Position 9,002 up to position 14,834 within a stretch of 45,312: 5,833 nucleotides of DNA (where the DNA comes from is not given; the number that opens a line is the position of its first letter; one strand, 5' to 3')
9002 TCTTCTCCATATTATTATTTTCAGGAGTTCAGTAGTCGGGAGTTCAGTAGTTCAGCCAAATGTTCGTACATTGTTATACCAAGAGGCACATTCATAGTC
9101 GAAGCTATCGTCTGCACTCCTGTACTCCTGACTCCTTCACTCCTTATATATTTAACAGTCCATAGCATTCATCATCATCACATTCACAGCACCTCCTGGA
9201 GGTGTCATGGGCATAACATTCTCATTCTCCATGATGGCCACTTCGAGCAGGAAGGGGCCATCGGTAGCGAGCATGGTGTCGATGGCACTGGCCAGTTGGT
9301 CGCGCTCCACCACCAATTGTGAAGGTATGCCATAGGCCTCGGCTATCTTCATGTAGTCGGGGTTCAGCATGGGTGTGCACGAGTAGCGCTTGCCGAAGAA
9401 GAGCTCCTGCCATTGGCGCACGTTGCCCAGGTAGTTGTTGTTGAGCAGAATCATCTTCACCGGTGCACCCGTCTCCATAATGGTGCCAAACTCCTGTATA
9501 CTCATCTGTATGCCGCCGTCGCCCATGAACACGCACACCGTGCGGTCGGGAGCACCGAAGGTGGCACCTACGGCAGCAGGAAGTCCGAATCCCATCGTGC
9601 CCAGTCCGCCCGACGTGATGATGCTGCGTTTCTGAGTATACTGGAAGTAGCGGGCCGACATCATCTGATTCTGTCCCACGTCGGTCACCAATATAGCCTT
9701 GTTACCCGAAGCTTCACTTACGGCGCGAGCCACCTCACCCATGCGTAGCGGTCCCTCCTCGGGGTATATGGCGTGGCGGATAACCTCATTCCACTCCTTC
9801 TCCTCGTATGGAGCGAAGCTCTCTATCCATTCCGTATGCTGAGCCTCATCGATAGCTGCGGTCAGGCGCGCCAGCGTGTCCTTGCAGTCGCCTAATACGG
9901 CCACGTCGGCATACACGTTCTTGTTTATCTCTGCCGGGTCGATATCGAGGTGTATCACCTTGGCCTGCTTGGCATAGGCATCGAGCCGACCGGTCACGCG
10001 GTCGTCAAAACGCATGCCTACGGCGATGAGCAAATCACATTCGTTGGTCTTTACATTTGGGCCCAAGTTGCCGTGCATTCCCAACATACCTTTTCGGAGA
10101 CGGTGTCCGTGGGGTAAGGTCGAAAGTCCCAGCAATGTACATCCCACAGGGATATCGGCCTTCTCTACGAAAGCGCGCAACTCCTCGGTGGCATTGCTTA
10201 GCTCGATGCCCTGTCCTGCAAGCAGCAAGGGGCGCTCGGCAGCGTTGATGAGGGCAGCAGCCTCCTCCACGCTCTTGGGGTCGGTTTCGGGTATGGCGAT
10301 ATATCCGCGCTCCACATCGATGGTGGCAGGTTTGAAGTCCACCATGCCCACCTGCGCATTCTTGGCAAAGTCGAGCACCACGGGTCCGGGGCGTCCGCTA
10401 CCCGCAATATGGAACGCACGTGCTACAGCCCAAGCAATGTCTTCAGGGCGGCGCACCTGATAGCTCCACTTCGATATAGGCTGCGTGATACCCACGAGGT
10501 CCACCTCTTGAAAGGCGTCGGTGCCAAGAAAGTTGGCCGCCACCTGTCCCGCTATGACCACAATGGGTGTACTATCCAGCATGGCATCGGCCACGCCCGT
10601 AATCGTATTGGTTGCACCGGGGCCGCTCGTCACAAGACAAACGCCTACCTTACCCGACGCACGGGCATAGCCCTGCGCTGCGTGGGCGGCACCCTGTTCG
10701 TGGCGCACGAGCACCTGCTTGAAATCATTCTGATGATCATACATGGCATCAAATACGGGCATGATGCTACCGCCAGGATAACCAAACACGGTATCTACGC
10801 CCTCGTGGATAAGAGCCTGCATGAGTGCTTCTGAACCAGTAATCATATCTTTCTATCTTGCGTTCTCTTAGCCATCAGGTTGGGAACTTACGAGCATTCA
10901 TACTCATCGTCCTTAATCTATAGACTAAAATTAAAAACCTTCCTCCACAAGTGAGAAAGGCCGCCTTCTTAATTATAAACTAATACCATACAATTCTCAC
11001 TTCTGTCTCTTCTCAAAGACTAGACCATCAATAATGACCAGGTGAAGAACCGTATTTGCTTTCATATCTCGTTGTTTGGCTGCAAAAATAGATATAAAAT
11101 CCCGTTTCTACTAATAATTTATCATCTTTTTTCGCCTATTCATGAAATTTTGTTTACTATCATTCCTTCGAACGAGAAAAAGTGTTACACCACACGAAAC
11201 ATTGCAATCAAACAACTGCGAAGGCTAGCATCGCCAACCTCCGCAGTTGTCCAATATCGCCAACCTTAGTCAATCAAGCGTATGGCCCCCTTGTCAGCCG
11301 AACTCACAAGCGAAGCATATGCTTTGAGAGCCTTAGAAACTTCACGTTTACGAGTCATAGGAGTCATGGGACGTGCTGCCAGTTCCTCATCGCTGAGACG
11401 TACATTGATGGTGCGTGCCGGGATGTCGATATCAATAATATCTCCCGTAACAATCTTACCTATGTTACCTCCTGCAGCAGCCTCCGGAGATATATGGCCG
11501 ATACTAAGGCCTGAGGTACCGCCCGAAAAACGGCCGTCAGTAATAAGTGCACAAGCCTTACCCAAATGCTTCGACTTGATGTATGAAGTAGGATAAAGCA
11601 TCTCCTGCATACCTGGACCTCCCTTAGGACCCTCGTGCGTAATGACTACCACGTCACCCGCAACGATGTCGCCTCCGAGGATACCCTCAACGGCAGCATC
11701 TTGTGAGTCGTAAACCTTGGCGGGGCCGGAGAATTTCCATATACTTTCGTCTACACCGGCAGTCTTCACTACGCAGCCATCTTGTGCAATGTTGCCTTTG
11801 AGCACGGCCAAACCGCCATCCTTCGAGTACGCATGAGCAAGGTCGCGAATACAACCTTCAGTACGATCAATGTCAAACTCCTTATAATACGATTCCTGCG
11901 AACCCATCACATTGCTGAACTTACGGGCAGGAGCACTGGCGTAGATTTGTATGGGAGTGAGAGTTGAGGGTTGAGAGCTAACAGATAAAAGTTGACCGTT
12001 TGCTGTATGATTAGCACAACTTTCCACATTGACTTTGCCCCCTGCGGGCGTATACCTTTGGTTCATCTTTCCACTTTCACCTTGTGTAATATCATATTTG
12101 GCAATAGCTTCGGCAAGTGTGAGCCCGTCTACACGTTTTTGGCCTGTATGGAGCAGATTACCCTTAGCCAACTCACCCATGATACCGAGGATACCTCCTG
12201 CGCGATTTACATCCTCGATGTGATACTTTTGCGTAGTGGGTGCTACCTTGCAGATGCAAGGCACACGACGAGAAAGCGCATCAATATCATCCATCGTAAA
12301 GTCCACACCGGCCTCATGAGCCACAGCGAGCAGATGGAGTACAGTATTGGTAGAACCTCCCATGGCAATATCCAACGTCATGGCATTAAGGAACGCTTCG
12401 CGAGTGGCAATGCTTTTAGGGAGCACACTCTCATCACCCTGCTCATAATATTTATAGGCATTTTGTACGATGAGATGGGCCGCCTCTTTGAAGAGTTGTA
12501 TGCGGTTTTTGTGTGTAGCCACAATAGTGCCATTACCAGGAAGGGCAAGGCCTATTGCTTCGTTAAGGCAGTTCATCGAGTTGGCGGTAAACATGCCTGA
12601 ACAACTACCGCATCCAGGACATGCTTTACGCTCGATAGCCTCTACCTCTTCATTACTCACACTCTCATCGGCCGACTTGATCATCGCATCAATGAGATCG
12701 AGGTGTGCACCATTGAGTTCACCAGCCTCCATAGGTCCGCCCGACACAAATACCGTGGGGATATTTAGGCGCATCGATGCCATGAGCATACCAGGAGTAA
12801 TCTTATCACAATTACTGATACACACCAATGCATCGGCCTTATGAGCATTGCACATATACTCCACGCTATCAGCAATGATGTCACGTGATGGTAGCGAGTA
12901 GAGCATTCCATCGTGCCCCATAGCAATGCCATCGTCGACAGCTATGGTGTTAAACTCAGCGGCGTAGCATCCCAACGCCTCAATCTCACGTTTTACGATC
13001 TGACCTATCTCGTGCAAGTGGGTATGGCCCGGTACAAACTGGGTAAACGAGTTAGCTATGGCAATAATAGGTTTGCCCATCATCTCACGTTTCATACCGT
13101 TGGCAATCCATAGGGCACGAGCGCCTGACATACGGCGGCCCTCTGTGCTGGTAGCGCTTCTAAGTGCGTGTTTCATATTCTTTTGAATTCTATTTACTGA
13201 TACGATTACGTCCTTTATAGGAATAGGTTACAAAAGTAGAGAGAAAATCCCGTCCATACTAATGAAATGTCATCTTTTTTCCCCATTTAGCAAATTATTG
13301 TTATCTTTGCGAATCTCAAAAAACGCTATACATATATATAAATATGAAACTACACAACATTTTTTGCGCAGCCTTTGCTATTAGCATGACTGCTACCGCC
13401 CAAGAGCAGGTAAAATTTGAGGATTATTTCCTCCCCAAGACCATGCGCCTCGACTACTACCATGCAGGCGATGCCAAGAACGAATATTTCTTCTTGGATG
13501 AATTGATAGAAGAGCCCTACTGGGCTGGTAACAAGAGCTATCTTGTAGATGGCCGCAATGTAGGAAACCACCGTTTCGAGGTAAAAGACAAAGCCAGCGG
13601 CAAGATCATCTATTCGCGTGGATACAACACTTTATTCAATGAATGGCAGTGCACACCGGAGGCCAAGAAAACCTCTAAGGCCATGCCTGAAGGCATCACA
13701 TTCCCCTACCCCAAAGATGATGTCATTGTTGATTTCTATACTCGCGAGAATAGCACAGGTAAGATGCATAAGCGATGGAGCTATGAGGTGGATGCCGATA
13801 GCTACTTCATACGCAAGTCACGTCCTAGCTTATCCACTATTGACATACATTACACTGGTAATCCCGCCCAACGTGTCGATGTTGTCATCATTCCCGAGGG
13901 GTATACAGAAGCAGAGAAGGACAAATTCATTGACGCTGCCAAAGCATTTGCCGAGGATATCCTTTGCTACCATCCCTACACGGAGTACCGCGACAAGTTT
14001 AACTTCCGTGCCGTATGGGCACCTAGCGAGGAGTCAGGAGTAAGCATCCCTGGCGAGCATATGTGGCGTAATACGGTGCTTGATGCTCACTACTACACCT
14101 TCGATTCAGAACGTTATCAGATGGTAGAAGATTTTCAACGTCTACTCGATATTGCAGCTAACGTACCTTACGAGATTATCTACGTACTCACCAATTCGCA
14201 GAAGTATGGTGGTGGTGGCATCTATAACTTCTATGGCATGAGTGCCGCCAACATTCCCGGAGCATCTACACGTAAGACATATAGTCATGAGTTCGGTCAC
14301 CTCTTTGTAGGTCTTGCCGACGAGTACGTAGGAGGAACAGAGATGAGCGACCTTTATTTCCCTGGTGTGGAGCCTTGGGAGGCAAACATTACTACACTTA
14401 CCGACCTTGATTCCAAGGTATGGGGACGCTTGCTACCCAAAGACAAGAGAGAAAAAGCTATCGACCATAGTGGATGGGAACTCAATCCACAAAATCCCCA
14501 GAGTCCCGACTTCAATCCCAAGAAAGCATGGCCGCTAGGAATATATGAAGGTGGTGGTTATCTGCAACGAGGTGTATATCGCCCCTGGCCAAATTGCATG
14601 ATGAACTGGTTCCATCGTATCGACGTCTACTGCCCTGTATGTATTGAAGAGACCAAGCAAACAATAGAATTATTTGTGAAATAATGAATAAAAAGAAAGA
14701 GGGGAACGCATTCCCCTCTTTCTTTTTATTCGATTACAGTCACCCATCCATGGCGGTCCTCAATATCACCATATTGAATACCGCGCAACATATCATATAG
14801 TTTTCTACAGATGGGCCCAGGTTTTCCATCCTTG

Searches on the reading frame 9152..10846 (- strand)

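Call 100: search_protein_families(library=pfam, proteins=[window:9152-10846:-], max_evalue=0.00001)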
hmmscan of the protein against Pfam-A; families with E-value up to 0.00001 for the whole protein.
window:9152-10846:- (564 aa): 3 families
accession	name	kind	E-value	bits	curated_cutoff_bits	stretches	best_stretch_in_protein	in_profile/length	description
PF02775.26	TPP_enzyme_C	-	5.5e-49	166.3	21.9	1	389-536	1-151/151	Thiamine pyrophosphate enzyme, C-terminal TPP binding domain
PF00205.28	TPP_enzyme_M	-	3.3e-45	153.6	30.4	1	193-328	1-137/137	Thiamine pyrophosphate enzyme, central domain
PF02776.23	TPP_enzyme_N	-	1.1e-41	141.7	26.8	1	3-119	2-118/119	Thiamine pyrophosphate enzyme, N-terminal TPP binding domain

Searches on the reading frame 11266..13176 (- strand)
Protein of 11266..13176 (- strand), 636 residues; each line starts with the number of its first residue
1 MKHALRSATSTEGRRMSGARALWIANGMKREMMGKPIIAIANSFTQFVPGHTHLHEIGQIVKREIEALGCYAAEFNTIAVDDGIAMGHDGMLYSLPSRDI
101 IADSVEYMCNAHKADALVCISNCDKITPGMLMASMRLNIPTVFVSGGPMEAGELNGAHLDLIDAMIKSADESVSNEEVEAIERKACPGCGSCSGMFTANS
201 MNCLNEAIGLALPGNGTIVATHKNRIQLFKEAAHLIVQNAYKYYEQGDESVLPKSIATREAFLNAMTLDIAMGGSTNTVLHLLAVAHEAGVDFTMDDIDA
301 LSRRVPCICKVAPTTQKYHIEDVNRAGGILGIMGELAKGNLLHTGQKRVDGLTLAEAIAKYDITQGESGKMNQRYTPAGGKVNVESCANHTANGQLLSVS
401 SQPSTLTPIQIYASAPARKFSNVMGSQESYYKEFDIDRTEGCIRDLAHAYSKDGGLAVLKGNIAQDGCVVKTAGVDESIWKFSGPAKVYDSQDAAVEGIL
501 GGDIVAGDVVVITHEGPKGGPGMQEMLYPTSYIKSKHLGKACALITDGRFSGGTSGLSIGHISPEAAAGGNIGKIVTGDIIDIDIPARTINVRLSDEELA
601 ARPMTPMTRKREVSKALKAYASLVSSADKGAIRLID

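Call 100: search_protein_families(library=pfam, proteins=[window:11266-13176:-], max_evalue=0.00001)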
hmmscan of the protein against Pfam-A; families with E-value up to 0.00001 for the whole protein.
window:11266-13176:- (636 aa): 2 families
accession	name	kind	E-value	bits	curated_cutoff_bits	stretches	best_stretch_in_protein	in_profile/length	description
PF00920.27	ILVD_EDD_N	-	4.2e-128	427.4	27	1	35-356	1-315/316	Dihydroxy-acid/6-phosphogluconate dehydratase N-terminal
PF24877.1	ILV_EDD_C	-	8.9e-73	244.2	27.7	1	442-631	2-191/191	Dihydroxy-acid/6-phosphogluconate dehydratase C-terminal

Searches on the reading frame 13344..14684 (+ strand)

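Call 100: search_protein_families(library=pfam, proteins=[window:13344-14684:+], max_evalue=0.00001)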
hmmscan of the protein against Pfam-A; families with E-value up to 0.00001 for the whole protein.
window:13344-14684:+ (446 aa): 2 families
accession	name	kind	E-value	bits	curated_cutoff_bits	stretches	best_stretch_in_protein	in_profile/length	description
PF09471.16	Peptidase_M64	-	5.7e-56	190.3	26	1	166-366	1-199/302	IgA Peptidase M64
PF16217.10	M64_N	-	9.6e-41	138.6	27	1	24-138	1-115/122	Peptidase M64 N-terminus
